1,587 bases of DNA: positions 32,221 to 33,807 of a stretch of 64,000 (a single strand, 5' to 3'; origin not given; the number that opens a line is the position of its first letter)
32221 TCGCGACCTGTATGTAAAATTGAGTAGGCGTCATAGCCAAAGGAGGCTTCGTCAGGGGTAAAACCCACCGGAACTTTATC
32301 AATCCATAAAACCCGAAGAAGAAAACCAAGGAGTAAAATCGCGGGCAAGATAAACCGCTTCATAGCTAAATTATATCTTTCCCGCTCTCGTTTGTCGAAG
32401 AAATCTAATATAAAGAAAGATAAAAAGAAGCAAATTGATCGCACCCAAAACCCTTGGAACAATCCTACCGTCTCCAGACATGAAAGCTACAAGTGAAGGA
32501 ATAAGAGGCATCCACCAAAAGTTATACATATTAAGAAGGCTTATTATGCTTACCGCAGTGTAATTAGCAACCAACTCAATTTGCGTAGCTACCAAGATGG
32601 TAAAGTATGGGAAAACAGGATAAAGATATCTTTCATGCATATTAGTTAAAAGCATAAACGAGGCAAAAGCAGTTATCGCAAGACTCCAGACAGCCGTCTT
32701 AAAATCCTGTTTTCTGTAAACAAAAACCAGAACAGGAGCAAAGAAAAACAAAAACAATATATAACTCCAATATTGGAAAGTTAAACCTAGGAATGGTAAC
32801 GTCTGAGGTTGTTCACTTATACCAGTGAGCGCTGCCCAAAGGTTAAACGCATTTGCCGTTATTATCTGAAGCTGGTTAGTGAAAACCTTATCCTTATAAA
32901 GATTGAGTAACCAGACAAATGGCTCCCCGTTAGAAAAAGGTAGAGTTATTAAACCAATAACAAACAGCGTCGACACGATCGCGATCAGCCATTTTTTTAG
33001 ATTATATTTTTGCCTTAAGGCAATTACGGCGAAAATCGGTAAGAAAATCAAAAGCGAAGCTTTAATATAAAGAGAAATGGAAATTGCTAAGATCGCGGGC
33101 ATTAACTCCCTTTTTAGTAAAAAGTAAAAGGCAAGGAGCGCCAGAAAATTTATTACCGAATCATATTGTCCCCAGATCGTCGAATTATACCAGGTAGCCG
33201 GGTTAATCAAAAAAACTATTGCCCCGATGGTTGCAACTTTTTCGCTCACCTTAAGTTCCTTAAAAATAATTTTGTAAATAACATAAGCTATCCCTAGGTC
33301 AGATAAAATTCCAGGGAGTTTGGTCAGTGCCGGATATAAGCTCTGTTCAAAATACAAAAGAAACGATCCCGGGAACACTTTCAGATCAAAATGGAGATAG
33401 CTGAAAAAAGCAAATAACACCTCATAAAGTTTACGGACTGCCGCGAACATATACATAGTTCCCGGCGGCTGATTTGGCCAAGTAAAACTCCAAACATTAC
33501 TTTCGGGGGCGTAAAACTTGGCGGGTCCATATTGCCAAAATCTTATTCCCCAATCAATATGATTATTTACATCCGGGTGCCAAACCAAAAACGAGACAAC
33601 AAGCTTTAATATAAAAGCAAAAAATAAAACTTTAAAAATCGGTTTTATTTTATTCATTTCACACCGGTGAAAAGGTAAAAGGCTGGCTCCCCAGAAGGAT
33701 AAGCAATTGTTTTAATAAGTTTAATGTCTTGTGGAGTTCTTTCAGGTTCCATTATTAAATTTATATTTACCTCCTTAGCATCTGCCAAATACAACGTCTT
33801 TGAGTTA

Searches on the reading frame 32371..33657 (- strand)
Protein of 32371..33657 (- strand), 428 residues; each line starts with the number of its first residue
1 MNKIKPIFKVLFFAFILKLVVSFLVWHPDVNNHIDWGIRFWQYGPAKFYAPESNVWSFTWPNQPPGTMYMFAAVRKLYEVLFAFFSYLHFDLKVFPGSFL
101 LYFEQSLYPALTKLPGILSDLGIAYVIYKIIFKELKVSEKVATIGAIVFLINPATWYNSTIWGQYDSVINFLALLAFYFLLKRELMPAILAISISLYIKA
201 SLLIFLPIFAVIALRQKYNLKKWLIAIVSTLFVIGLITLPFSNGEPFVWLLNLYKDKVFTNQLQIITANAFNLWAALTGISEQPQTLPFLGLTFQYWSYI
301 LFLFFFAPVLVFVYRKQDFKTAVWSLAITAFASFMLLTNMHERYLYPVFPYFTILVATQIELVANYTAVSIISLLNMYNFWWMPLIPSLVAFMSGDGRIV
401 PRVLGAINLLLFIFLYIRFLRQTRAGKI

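Call 4: search_protein_families(library=pfam, proteins=[window:32371-33657:-], max_evalue=10)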
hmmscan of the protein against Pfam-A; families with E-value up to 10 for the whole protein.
window:32371-33657:- (428 aa): 2 families
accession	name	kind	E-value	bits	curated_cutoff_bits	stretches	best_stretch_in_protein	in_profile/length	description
PF09594.16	GT87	-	0.0067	16.6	25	1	123-334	34-233/237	Glycosyltransferase family 87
PF03155.21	Alg6_Alg8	-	0.15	11.4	25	1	81-375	50-382/482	ALG6, ALG8 glycosyltransferase family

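Call 5: search_protein_families(library=ncbifam, proteins=[window:32371-33657:-], max_evalue=10)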
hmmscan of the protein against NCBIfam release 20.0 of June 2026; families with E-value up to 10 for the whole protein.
window:32371-33657:- (428 aa): 0 families

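Call 15: find_encoding_contigs(protein=window:32371-33657:-, flank=10000, max_places=1)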
Protein window:32371-33657:- (428 aa): 10 contigs read that carry it; 1 place shown.
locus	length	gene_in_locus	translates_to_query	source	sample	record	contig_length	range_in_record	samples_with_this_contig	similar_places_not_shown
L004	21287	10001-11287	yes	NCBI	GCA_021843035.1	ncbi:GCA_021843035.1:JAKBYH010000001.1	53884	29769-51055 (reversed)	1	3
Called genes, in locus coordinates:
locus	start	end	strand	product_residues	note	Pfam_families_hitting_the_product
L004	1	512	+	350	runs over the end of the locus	PF13439:Glyco_transf_4 (faint), PF00534:Glycos_transf_1, PF13692:Glyco_trans_1_4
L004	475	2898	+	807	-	PF09586:YfhO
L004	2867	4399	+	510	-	PF13231:PMT_2 (weak)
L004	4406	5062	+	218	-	PF01209:Ubie_methyltran, PF08003:Methyltransf_9 (weak), PF13489:Methyltransf_23, PF01728:FtsJ (weak), PF13847:Methyltransf_31, PF08241:Methyltransf_11, PF08242:Methyltransf_12, PF13649:Methyltransf_25, +1 more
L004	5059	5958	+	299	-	PF00535:Glycos_transf_2, PF10111:Glyco_tranf_2_2 (faint), PF13641:Glyco_tranf_2_3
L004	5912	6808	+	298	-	PF13641:Glyco_tranf_2_3, PF00535:Glycos_transf_2, PF10111:Glyco_tranf_2_2 (faint)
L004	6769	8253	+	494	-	PF13231:PMT_2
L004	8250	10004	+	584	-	PF13231:PMT_2 (weak)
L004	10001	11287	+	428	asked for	-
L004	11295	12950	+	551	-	-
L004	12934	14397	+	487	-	-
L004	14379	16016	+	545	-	PF02366:PMT (weak), PF13231:PMT_2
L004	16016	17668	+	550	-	PF13231:PMT_2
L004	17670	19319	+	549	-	PF02366:PMT, PF13231:PMT_2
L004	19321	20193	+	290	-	PF00535:Glycos_transf_2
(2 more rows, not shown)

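Call 17: find_homologous_proteins(query=window:32371-33657:-)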
Query window:32371-33657:- (428 aa): 574 proteins with E <= 0.001 among 8000 candidates; the best 120 are listed.
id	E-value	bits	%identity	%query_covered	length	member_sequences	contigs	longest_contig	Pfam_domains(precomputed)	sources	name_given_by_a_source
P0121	2.6e-276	935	100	100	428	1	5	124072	-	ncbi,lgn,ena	-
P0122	1.2e-221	755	78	99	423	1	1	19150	-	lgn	-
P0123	1.9e-205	701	74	99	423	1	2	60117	-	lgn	-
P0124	2.6e-182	625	64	95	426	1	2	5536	-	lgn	-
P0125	6.7e-174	597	63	95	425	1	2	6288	-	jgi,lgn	jgi:Gpi18-like mannosyltransferase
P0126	4.7e-170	585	63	98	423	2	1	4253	PF09594.17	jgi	jgi:Gpi18-like mannosyltransferase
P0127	5.5e-168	578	61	95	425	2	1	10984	-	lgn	-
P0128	1.3e-166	573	61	99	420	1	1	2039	-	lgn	-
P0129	3.1e-166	572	60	99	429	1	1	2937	-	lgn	-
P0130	6.7e-165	568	61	97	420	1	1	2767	-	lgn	-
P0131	1.5e-164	566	62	97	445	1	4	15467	-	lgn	-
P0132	2.2e-164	566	61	98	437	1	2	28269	-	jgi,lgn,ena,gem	-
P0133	4.9e-162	558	61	95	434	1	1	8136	-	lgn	-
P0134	1.5e-161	557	59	95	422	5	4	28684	-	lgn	-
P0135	2.2e-161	556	60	98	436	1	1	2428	-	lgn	-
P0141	1.9e-158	546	57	99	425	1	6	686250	-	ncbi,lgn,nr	ncbi:MAG: hypothetical protein HYU80_01955 [Candidatus Blackburnbacteria bacterium]|nr:hypothetical 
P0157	7.3e-155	535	56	99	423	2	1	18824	PF06728.20,PF05208.20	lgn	-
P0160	2.9e-153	529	57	97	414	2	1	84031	PF05208.20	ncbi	-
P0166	3.9e-152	526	58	92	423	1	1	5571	PF03155.22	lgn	-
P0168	2.0e-151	523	55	99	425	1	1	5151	PF06728.20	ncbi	-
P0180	1.2e-148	514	57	94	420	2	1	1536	PF09594.17,PF06728.20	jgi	-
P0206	2.5e-145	503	53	99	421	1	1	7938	PF06728.20,PF05208.20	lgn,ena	-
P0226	6.2e-143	495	54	97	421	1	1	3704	PF03155.22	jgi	-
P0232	1.9e-142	494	54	97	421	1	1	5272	PF03155.22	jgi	-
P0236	2.4e-142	493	54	99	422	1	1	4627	PF05208.20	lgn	-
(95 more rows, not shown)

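Call 26: search_solved_structures(query=A3, max_evalue=10, show_alignments=2)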
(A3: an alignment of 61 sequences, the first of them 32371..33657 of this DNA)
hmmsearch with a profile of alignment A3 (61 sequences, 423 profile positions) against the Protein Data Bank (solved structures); distinct sequences matched with E-value up to 10: 2.
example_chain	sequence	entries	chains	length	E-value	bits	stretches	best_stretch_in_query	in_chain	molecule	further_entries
3d23_B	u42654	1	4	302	0.83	11.8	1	239-311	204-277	3C-like proteinase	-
9pal_A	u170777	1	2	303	0.83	11.8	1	239-311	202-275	3C-like proteinase nsp5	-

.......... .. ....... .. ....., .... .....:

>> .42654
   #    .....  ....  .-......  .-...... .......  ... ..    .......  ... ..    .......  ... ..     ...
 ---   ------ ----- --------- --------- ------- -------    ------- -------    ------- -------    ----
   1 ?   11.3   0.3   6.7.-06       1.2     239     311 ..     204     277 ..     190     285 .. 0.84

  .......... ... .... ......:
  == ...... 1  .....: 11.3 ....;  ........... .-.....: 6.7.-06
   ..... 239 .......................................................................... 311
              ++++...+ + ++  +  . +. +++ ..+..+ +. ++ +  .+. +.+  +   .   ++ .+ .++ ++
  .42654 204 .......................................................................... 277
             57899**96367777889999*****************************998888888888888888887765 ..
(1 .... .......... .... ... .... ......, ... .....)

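Call 28: search_protein_families(library=pfam, alignment_id=A3, max_evalue=0.01)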
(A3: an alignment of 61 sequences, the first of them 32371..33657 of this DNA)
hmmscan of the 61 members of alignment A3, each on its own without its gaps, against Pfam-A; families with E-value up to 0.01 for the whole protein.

A. member 1, window:32371-33657:- (428 aa): 1 family
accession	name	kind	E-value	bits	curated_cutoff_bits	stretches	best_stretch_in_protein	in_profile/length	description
PF09594.16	GT87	-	0.0067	16.6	25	1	123-334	34-233/237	Glycosyltransferase family 87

B. families by the number of members that match (of 61 scanned): 6 families
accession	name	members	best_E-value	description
PF09594.16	GT87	13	2.4e-07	Glycosyltransferase family 87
PF03155.21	Alg6_Alg8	11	3.8e-07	ALG6, ALG8 glycosyltransferase family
PF06728.19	PIG-U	9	1.3e-08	GPI transamidase subunit PIG-U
PF05208.19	ALG3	4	1.9e-07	ALG3 protein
PF20619.3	DUF6804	3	0.00013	Family of unknown function (DUF6804)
PF15971.10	Mannosyl_trans4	1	0.0095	DolP-mannose mannosyltransferase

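Call 40: predict_structure(alignment_id=A3)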
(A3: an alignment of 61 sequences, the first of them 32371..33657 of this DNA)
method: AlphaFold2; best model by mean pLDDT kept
length: 428 residues; sequences in the alignment: 61
mean_pLDDT: 92.2   pTM: 0.92
mean pLDDT of the five models: 92.2, 91.2, 91.0, 90.6, 89.7
residues with pLDDT >= 90: 344; 70-90: 59; 50-70: 21; < 50: 4
segments of 3 or more residues with pLDDT < 50: none
pLDDT, mean of each block of 10 residues (from residue 1): 91 98 92 92 89 60 87 97 98 96 96 98 99 98 98 96 94 99 98 96 96 98 98 97 94 88 64 88 84 94 97 97 98 89 85 98 98 91 90 89 95 96 65
secondary structure, 60 per line:
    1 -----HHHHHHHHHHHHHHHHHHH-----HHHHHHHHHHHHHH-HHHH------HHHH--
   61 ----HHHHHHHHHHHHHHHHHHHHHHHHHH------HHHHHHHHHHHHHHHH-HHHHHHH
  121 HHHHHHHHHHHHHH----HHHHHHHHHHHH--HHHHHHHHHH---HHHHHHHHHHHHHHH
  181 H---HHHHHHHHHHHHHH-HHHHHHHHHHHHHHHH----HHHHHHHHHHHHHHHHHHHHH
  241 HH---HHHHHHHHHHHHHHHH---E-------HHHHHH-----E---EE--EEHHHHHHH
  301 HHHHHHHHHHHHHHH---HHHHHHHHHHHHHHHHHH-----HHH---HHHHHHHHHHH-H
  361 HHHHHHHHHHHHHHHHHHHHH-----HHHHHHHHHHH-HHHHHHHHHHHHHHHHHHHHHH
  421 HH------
elements in order: H6-24 H30-43 H45-48 H55-58 H65-90 H97-112 H114-134 H139-150 H153-162 H166-181 H185-198 H200-215 H220-242 H246-261 H273-278 H294-315 H319-336 H348-358 H360-381 H387-397 H399-422

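Call 51: search_protein_families(library=pfam, proteins=[P0166, P0226, P0232, P0157, P0168, P0160, P0126, P0180, P0206, P0236], max_evalue=0.01)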
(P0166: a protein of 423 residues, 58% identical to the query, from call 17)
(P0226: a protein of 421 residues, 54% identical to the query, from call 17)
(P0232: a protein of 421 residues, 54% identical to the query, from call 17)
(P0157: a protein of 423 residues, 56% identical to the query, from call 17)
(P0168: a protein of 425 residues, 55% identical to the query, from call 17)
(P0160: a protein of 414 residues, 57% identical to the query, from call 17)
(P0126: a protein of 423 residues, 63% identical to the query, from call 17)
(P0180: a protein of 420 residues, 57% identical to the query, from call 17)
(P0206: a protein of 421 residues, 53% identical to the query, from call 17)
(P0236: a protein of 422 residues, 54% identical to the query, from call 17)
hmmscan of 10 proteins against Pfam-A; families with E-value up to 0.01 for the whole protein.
P0166 (423 aa): 1 family
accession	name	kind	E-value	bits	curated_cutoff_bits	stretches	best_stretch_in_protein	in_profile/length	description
PF03155.21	Alg6_Alg8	-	2.7e-05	23.8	25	1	131-369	118-382/482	ALG6, ALG8 glycosyltransferase family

P0226 (421 aa): 1 family
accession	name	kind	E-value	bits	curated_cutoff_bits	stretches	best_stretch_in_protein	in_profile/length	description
PF03155.21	Alg6_Alg8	-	3.8e-07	29.9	25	1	115-374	93-383/482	ALG6, ALG8 glycosyltransferase family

P0232 (421 aa): 1 family
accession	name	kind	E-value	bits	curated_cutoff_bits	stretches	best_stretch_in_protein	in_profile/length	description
PF03155.21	Alg6_Alg8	-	5e-07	29.5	25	1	115-374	93-383/482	ALG6, ALG8 glycosyltransferase family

P0157 (423 aa): 3 families
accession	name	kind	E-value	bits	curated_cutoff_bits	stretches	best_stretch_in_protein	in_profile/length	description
PF05208.19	ALG3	-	4.6e-06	26.8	23.6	1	161-245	127-210/358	ALG3 protein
PF06728.19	PIG-U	-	8.5e-06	25.5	24.5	1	100-237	72-228/378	GPI transamidase subunit PIG-U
PF03155.21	Alg6_Alg8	-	0.0028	17.1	25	0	114-372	93-381/482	ALG6, ALG8 glycosyltransferase family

P0168 (425 aa): 2 families
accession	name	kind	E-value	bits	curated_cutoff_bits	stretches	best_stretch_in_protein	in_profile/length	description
PF06728.19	PIG-U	-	2.5e-08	33.9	24.5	1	97-232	71-217/378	GPI transamidase subunit PIG-U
PF20619.3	DUF6804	-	0.00013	22.6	27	1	116-171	34-91/91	Family of unknown function (DUF6804)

P0160 (414 aa): 2 families
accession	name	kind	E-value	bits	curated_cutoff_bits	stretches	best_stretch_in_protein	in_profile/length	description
PF05208.19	ALG3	-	6.8e-06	26.2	23.6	1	152-236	127-210/358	ALG3 protein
PF06728.19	PIG-U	-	8.7e-05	22.2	24.5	1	91-228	72-228/378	GPI transamidase subunit PIG-U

P0126 (423 aa): 1 family
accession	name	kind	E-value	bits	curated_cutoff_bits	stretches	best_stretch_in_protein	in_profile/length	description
PF09594.16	GT87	-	2.4e-07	31.2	25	1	114-330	29-234/237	Glycosyltransferase family 87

P0180 (420 aa): 3 families
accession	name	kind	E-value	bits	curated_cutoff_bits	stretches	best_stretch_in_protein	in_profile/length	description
PF06728.19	PIG-U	-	1.3e-08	34.8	24.5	1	79-326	70-310/378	GPI transamidase subunit PIG-U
PF09594.16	GT87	-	1.6e-06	28.5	25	1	115-329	49-234/237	Glycosyltransferase family 87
PF03155.21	Alg6_Alg8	-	4.7e-05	23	25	0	284-370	296-382/482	ALG6, ALG8 glycosyltransferase family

P0206 (421 aa): 3 families
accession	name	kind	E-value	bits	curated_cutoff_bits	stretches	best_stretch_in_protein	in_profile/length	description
PF06728.19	PIG-U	-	2.5e-06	27.3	24.5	1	94-235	70-228/378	GPI transamidase subunit PIG-U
PF05208.19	ALG3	-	1.8e-05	24.8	23.6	1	159-248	127-215/358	ALG3 protein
PF09594.16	GT87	-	0.00069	19.9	25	1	115-329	31-233/237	Glycosyltransferase family 87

P0236 (422 aa): 1 family
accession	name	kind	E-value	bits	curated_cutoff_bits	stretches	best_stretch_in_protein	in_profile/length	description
PF05208.19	ALG3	-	1.9e-07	31.3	23.6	1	159-245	127-212/358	ALG3 protein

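Call 52: fold_search(model_id=the predicted structure, library=pdb)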
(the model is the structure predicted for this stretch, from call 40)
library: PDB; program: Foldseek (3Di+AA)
matches with E <= 10: 128; with E <= 0.001: 1
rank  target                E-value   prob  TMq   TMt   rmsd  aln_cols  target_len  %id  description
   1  6snh_X                2.2e-07  1.00  0.72  0.65   6.8       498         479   16  Cryo-EM structure of yeast ALG6 in complex with 6AG9 Fab and Dol25-P-Glc (released 2020-03-11)
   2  9s6u_A                1.2e-03  1.00  0.46  0.38  12.8       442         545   14  Ternary cryo-EM structure of human ALG9 with Dol25-PP-GlcNAc2Man8, Dol25-P-Man and Fab (released 2026-03-18)
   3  9s6r_A                1.7e-03  1.00  0.57  0.62   6.5       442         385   11  Ternary cryo-EM structure of yeast ALG3 with Dol25-PP-GlcNAc2Man5, Dol25-P-Man, and Fab (released 2026-03-18)
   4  9wno_A                2.0e-03  1.00  0.52  0.54   9.1       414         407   15  Cryo-EM structure of Candida glabrata GPI mannosyltransferase I bound to Dol-P-Man (released 2025-12-03)
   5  8age_A                3.4e-03  1.00  0.40  0.29  14.2       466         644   14  Structure of yeast oligosaccharylransferase complex with acceptor peptide bound (released 2022-12-07)
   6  5f15                  5.8e-03  1.00  0.45  0.37  14.0       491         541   14  Crystal Structure of ArnT from Cupriavidus metallidurans bound to Undecaprenyl phosphate (released 2016-02-17)
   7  7w72_U                6.6e-03  1.00  0.58  0.59   6.7       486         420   13  Structure of a human glycosylphosphatidylinositol (GPI) transamidase (released 2022-02-16)
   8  8imx_U                8.1e-03  1.00  0.50  0.51  11.4       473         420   13  Cryo-EM structure of GPI-T with a chimeric GPI-anchored protein (released 2023-08-16)
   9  5ezm                  1.6e-02  1.00  0.47  0.39  13.7       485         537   12  Crystal Structure of ArnT from Cupriavidus metallidurans in the apo state (released 2016-02-17)
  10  6s7t_A                1.9e-02  0.99  0.32  0.22  12.4       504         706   10  Cryo-EM structure of human oligosaccharyltransferase complex OST-B (released 2019-12-18)
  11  6ezn_F                2.4e-02  1.00  0.41  0.29  16.2       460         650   13  Cryo-EM structure of the yeast oligosaccharyltransferase (OST) complex (released 2018-01-17)
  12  9s6t_A                3.2e-02  1.00  0.46  0.42  11.5       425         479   16  Ternary cryo-EM structure of chicken ALG12 with Dol25-PP-GlcNAc2Man7, Dol25-P-Man, and Fab (released 2026-03-18)
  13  7wld_U                3.3e-02  1.00  0.57  0.58   7.0       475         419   13  Cryo-EM structure of the human glycosylphosphatidylinositol transamidase complex at 2.53 Angstrom resolution (released 2022-04-27)
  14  8agc_A                1.3e-01  0.84  0.32  0.22  15.1       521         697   13  Structure of yeast oligosaccharylransferase complex with lipid-linked oligosaccharide and non-acceptor peptide bound (released 2022-12-07)
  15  7bvc_A                2.1e-01  0.93  0.37  0.18   9.4       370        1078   13  Cryo-EM structure of Mycobacterium smegmatis arabinosyltransferase EmbA-EmbB-AcpM2 in complex with ethambutol (released 2020-04-29)
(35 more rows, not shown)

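Call 66: find_encoding_contigs(protein=P0141, flank=6000, max_places=1)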
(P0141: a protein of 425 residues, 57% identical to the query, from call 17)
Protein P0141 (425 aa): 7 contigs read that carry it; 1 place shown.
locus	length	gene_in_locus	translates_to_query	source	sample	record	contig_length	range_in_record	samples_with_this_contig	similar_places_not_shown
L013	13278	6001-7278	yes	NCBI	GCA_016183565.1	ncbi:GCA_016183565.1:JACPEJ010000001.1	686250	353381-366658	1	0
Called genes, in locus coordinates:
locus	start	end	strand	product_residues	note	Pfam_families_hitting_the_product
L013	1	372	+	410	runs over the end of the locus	PF09586:YfhO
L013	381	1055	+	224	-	PF01209:Ubie_methyltran, PF03141:Methyltransf_29, PF01728:FtsJ, PF07021:MetW, PF13489:Methyltransf_23, PF13847:Methyltransf_31, PF08241:Methyltransf_11, PF08242:Methyltransf_12, +3 more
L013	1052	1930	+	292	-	PF00535:Glycos_transf_2, PF13641:Glyco_tranf_2_3, PF10111:Glyco_tranf_2_2 (faint), PF13632:Glyco_trans_2_3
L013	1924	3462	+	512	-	PF13231:PMT_2 (weak)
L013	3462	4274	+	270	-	PF00535:Glycos_transf_2, PF10111:Glyco_tranf_2_2 (faint), PF13641:Glyco_tranf_2_3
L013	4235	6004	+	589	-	PF13231:PMT_2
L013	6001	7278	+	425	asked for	-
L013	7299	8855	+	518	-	PF13231:PMT_2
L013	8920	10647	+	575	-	PF13231:PMT_2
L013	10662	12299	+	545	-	-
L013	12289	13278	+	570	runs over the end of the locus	PF02366:PMT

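Call 70: search_solved_structures(query=P0226, max_evalue=10, show_alignments=3)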
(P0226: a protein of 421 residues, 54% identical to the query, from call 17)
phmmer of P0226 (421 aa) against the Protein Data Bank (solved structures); distinct sequences matched with E-value up to 10: 0.

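Call 75: find_related_loci(query=A3, collection=genome_contigs, flank=3000)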
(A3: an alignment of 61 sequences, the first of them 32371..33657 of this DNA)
Query A3 (428 aa) in genome_contigs; peptide patterns used: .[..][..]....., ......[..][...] (x = any residue, [..] = any of these).
57 stretches matched a pattern; 26 encode a relative of the query (tblastn E <= 1e-3); 26 distinct loci.
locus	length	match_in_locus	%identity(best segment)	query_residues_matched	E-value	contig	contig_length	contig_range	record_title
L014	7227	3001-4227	57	18-428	7e-156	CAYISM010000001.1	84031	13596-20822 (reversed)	MAG TPA_asm: uncultured Gammaproteobacteria bacterium isolate ERP119705_co3_788 genome assembly, contig: NODE_170_length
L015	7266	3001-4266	55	3-428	7e-152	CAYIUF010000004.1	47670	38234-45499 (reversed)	MAG TPA_asm: uncultured Gammaproteobacteria bacterium isolate ERP119705_co5_572 genome assembly, contig: NODE_694_length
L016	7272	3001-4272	55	1-427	3e-150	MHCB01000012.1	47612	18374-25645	MAG: Candidatus Blackburnbacteria bacterium RIFCSPHIGHO2_12_FULL_44_25 rifcsphigho2_12_scaffold_1834, whole genome shotg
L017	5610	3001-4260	54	4-428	4e-149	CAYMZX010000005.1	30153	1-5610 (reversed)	MAG TPA_asm: uncultured Gammaproteobacteria bacterium isolate SRP231805_co4_134 genome assembly, contig: k141_52608, who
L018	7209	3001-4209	55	4-415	6e-145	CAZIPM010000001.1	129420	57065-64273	MAG TPA_asm: uncultured Gammaproteobacteria bacterium isolate SRP050083_co2_604 genome assembly, contig: NODE_30_length_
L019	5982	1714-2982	55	4-428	5e-144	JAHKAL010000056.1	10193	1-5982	MAG: Patescibacteria group bacterium isolate Undefined_mixed_planktonic.mb.4 Undefined_mixed_pla.mb.4_k141_1051416, whol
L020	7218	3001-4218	55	7-419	4e-144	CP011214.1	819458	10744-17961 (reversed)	MAG: Candidatus Woesebacteria bacterium GW2011_GWF1_31_35 chromosome, complete genome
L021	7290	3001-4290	50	1-428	6e-143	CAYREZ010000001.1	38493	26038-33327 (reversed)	MAG TPA_asm: uncultured Gammaproteobacteria bacterium isolate SRP050083_co1_461 genome assembly, contig: NODE_327_length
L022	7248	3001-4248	53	4-427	2e-142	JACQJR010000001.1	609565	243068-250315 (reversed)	MAG: Candidatus Microgenomates bacterium isolate NC_groundwater_1156_Ag_S-0.1um_40_307 S_p1_S3_coassembly_k141_153347, w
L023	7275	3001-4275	53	4-427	2e-142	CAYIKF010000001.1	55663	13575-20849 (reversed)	MAG TPA_asm: uncultured Gammaproteobacteria bacterium isolate ERP119705_co21_379 genome assembly, contig: NODE_503_lengt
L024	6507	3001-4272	54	2-421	6e-142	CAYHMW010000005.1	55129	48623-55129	MAG TPA_asm: uncultured Gammaproteobacteria bacterium isolate ERP119705_co13_486 genome assembly, contig: NODE_660_lengt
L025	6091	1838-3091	54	3-424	2e-141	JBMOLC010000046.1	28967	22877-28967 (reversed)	MAG: Patescibacteria group bacterium isolate Betzabe_MAG014 MAG014_46, whole genome shotgun sequence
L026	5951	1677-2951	51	4-427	5e-141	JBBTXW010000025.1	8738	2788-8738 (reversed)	MAG: Patescibacteria group bacterium isolate H51-bin053_1 H51_bin053_1_000000000025, whole genome shotgun sequence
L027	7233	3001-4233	55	14-428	5e-139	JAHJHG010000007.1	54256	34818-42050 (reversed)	MAG: Patescibacteria group bacterium isolate Modern_marine_planktonic.mb.16 Modern_marine_plan.mb.16_k141_695771, whole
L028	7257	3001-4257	48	2-422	2e-137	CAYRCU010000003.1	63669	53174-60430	MAG TPA_asm: uncultured Gammaproteobacteria bacterium isolate SRP338002_co1_166 genome assembly, contig: NODE_429_length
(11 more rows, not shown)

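Call 82: search_protein_representatives(alignment_id=A3)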
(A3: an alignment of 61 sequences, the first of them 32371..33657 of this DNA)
Query: 61 sequences, 423 profile positions. Proteins with E-value up to 0.001 (for the whole library): 7696; up to 1e-10: 3499; up to 1e-30: 536. The best 150 are listed.
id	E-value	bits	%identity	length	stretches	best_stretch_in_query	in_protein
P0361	4.9e-163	559.5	-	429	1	2-416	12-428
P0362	2.2e-145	501.3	-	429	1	3-416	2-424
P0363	2.0e-138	478.4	-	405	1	2-301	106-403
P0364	5.0e-135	467.2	-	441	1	3-417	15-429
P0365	1.3e-133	462.5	-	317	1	114-418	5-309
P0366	2.2e-131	455.2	-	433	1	2-422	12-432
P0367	2.2e-131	455.2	-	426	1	2-414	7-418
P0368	2.3e-127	442.0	-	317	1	3-296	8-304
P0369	4.4e-115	401.5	-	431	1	2-418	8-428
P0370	1.5e-112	393.2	-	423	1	5-419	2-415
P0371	2.6e-110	385.8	-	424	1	3-422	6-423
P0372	8.7e-107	374.2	-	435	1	4-419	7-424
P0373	1.2e-104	367.1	-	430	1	3-418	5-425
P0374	1.0e-101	357.5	-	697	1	3-417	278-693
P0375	2.4e-101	356.3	-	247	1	175-419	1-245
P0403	1.7e-71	257.9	-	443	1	6-418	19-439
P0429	1.3e-61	225.3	-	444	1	4-418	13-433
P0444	2.2e-58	214.7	-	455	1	4-415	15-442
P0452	7.8e-56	206.3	-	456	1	2-417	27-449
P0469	3.3e-53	197.6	-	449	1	4-409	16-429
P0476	2.4e-52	194.8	-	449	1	8-416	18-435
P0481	1.3e-51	192.4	-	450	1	4-417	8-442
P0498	8.8e-50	186.4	-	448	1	2-410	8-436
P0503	1.4e-48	182.4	-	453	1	8-414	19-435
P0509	6.0e-48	180.3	-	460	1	4-422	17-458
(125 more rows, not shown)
